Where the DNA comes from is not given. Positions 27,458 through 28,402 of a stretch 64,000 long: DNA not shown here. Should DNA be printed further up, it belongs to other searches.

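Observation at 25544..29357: Archaeosortase-like membrane protein co-oriented with a 685-aa coiled-coil protein and an RNase H-fold nuclease-like protein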

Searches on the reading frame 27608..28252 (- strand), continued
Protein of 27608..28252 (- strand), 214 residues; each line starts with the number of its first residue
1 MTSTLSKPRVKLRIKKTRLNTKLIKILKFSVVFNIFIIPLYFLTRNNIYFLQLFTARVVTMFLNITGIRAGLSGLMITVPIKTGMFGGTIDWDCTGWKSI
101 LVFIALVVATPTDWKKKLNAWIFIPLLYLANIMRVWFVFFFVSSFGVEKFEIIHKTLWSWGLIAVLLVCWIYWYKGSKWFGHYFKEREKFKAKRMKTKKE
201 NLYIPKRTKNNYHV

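Call 49: find_encoding_contigs(protein=P0100, flank=5000, max_places=2)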
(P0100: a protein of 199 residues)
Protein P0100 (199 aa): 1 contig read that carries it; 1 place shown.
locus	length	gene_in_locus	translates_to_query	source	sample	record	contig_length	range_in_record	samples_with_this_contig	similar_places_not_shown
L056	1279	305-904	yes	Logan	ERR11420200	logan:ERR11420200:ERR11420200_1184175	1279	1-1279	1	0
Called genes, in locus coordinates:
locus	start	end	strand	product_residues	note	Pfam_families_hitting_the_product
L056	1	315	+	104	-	?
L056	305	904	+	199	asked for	PF09721:Exosortase_EpsH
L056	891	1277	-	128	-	?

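Call 50: find_encoding_contigs(protein=P0150, flank=5000, max_places=2)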
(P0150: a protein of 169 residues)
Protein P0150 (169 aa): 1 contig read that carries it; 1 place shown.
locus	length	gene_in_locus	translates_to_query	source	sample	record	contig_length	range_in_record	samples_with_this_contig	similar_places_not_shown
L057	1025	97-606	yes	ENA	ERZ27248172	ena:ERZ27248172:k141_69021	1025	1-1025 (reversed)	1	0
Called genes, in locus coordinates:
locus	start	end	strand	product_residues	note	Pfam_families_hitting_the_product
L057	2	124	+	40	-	?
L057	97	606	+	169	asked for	PF09721:Exosortase_EpsH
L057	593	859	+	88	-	-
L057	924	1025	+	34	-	?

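Call 52: search_protein_families(library=padloc, proteins=[window:27608-28252:-], max_evalue=0.01)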
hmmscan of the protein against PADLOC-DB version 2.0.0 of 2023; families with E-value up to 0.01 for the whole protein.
window:27608-28252:- (214 aa): 0 families

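Call 66: search_protein_families(library=pfam, proteins=[L025:5792-6319:+, L044:5604-6164:+, L049:1231-1809:+, L037:5571-6056:+, L041:1048-1710:+, L010:8892-9584:+], max_evalue=0.05)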
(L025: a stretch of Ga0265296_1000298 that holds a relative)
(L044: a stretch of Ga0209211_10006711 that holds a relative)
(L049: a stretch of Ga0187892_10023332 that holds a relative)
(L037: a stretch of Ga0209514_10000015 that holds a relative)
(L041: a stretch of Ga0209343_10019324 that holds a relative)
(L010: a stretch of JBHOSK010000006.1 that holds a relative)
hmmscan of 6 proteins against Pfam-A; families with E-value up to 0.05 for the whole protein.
L025:5792-6319:+ (175 aa): 1 family
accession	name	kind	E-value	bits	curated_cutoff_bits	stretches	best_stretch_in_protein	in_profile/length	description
PF25764.1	KIF21A_4th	-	0.015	15.4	33.1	1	5-123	23-120/183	KIF21A-like domain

L044:5604-6164:+ (186 aa): 11 families
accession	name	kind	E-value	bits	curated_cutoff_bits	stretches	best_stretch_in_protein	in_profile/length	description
PF16326.10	ABC_tran_CTD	-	2.2e-05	25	32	0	137-166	7-38/69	ABC transporter C-terminal domain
PF10241.14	KxDL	-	0.0012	19.5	27.2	1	106-163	21-80/86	Uncharacterized conserved protein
PF23991.1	DUF7310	-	0.0014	19.5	40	0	82-124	2-49/83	Coiled-coil region of unknown function (DUF7310)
PF14282.11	FlxA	-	0.0031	18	26.3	0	102-174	7-78/101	FlxA-like protein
PF13864.11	Enkurin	-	0.01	16.8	23.6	1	109-158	43-89/92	Calmodulin-binding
PF00312.27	Ribosomal_S15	-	0.011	16.4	31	0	107-139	15-47/81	Ribosomal protein S15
PF16331.10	TolA_bind_tri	-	0.012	16.1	30.1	0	7-38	43-74/76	TolA binding protein trimerisation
PF04912.19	Dynamitin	-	0.015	15.1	31.8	0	3-52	217-266/396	Dynamitin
PF10392.15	COG5_N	-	0.018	15.7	31.2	0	135-183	70-116/132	Conserved oligomeric Golgi complex subunit 5, N-terminal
PF10779.14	XhlA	-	0.025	15.2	34.7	0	80-127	1-47/67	Haemolysin XhlA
PF07195.17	FliD_C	-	0.027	14.3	25.4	0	2-32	203-233/236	Flagellar hook-associated protein 2 C-terminus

L049:1231-1809:+ (192 aa): 1 family
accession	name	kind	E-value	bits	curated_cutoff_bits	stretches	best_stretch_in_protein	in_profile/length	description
PF17192.9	MukF_M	-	0.028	14.7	25.2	1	22-78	81-133/161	MukF middle domain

L037:5571-6056:+ (161 aa): 1 family
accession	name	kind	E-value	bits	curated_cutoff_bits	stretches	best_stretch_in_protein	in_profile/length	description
PF16526.10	CLZ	-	0.015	16.1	26.7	0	4-51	22-69/71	C-terminal leucine zipper domain of cyclic nucleotide-gated channels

L041:1048-1710:+ (220 aa): 3 families
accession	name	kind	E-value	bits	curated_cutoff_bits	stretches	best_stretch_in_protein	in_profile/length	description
PF05008.21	V-SNARE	-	0.0002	22.2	25.9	0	52-105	1-61/92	Vesicle transport v-SNARE protein N-terminus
PF04513.17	Baculo_PEP_C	-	0.0017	18.8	38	1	151-217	42-105/140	Baculovirus polyhedron envelope protein, PEP, C terminus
PF05597.16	Phasin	-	0.02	15.4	28.8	0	126-194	56-123/126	Poly(hydroxyalcanoate) granule associated protein (phasin)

L010:8892-9584:+ (230 aa): 1 family
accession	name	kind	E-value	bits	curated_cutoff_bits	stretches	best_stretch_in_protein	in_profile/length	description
PF21007.2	FBF1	-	0.036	13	45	1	21-155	33-161/524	Fas-binding factor 1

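Call 94: search_protein_families(library=pfam, proteins=[L007:8594-9421:+, L007:7678-8490:+, L007:3050-4303:-, L023:1341-2303:+], max_evalue=0.00001)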
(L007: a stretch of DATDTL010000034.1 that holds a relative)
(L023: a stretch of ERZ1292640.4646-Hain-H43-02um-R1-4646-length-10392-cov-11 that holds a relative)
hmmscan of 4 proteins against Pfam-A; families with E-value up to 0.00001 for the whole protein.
L007:8594-9421:+ (275 aa): 1 family
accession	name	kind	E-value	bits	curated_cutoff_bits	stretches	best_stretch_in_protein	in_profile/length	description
PF01040.23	UbiA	-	6.8e-40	137.4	34.2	1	24-254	4-236/250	UbiA prenyltransferase family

L007:7678-8490:+ (270 aa): 3 families
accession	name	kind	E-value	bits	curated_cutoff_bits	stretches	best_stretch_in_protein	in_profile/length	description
PF12710.13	HAD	-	1.4e-09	39.1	27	1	41-223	1-187/189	haloacid dehalogenase-like hydrolase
PF00702.32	Hydrolase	-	2.5e-09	38.2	26.4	1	39-228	2-191/191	haloacid dehalogenase-like hydrolase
PF08282.18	Hydrolase_3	-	3e-09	37.4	20.9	1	192-249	187-244/255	haloacid dehalogenase-like hydrolase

L007:3050-4303:- (417 aa): 1 family
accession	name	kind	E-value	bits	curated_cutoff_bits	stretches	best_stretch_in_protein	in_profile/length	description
PF02163.28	Peptidase_M50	-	1.3e-20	74.2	27.2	1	143-406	3-218/221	Peptidase family M50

L023:1341-2303:+ (320 aa): 1 family
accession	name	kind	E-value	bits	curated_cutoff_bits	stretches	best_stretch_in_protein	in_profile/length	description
PF03706.18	LPG_synthase_TM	-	1.8e-39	136.4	33.4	1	8-305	6-302/302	Lysylphosphatidylglycerol synthase TM region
